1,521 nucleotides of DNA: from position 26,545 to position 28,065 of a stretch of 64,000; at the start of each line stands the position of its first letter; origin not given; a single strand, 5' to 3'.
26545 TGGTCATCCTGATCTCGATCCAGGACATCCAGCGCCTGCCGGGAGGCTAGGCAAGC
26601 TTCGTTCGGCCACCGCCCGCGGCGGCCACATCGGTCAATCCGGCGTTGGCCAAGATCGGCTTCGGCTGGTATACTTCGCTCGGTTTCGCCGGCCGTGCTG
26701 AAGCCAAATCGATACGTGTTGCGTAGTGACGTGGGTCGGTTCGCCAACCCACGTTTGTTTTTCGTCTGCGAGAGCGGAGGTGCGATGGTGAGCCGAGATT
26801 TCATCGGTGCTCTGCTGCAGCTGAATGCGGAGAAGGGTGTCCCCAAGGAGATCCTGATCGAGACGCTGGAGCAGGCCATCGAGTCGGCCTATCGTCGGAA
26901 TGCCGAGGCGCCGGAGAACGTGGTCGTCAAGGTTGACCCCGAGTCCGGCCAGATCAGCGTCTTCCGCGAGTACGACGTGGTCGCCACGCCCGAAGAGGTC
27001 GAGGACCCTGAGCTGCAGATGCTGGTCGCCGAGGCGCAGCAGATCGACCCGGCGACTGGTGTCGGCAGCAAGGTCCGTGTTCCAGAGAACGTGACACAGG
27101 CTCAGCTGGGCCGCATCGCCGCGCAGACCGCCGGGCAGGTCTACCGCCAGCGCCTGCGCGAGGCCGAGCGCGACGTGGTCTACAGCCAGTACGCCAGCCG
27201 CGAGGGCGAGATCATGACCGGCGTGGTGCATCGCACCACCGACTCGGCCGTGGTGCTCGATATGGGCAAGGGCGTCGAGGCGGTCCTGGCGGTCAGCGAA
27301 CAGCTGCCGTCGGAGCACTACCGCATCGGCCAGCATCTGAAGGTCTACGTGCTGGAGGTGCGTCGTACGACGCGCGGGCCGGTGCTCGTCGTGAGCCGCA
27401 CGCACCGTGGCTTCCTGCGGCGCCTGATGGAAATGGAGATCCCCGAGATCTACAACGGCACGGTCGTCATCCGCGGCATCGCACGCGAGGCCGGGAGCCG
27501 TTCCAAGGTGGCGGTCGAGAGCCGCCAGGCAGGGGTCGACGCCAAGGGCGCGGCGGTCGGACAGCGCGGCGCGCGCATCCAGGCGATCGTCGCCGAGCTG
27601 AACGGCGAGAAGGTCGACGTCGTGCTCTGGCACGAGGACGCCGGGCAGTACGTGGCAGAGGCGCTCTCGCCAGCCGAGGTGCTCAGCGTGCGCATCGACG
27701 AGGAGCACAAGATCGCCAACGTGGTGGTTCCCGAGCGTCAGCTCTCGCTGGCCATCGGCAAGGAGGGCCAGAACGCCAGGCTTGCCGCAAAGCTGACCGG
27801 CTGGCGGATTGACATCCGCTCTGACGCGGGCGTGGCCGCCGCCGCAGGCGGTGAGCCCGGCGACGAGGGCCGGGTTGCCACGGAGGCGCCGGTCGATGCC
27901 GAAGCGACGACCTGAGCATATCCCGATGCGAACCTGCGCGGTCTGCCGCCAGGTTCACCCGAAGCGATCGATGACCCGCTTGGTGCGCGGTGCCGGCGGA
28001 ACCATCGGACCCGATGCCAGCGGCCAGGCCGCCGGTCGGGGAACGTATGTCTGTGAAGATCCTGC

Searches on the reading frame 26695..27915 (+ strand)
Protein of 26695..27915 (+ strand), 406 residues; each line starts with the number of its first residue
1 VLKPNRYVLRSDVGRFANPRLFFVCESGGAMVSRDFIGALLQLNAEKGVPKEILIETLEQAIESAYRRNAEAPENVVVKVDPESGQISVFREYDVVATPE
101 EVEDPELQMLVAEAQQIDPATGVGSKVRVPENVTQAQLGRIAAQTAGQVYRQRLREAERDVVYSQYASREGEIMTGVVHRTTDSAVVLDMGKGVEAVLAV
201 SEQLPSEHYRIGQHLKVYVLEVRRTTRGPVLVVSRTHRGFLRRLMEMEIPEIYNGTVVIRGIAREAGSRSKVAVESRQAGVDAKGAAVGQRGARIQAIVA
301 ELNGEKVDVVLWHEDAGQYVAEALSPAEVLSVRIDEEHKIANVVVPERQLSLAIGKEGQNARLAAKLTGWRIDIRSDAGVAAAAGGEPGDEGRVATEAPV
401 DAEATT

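Call 11: search_protein_families(library=ncbifam, proteins=[window:26695-27915:+])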
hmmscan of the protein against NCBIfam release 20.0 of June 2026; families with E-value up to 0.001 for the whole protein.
window:26695-27915:+ (406 aa): 9 families
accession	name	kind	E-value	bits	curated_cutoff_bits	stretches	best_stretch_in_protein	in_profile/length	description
TIGR01953.1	NusA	equivalog_domain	1.9e-113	379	253.4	1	36-377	2-338/340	transcription termination factor NusA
NF006645.0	PRK09202.4-5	equivalog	3.8e-59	200.7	532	1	35-376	18-369/540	transcription termination/antitermination protein NusA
NF006642.0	PRK09202.4-1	equivalog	2e-33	115.7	687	1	54-374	38-372/614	transcription termination/antitermination protein NusA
TIGR01952.1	nusA_arch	equivalog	8.4e-12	45.6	74.35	1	285-375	45-136/141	NusA-like transcription termination signal-binding factor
NF006261.0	PRK08406.1-5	equivalog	5.4e-06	26.1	231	0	323-374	18-67/173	transcription elongation factor NusA-like protein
NF000907.0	PRK00087.1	equivalog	9e-05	20.8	624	1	130-231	264-369/671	bifunctional 4-hydroxy-3-methylbut-2-enyl diphosphate reductase/30S ribosomal protein S1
NF004953.0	PRK06299.1-3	equivalog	0.00021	19.7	720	1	156-242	31-115/580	30S ribosomal protein S1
TIGR00717.1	rpsA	equivalog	0.00043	19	577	1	164-259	12-105/516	30S ribosomal protein S1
NF004952.0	PRK06299.1-2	equivalog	0.00066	18.1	524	0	165-233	42-113/580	30S ribosomal protein S1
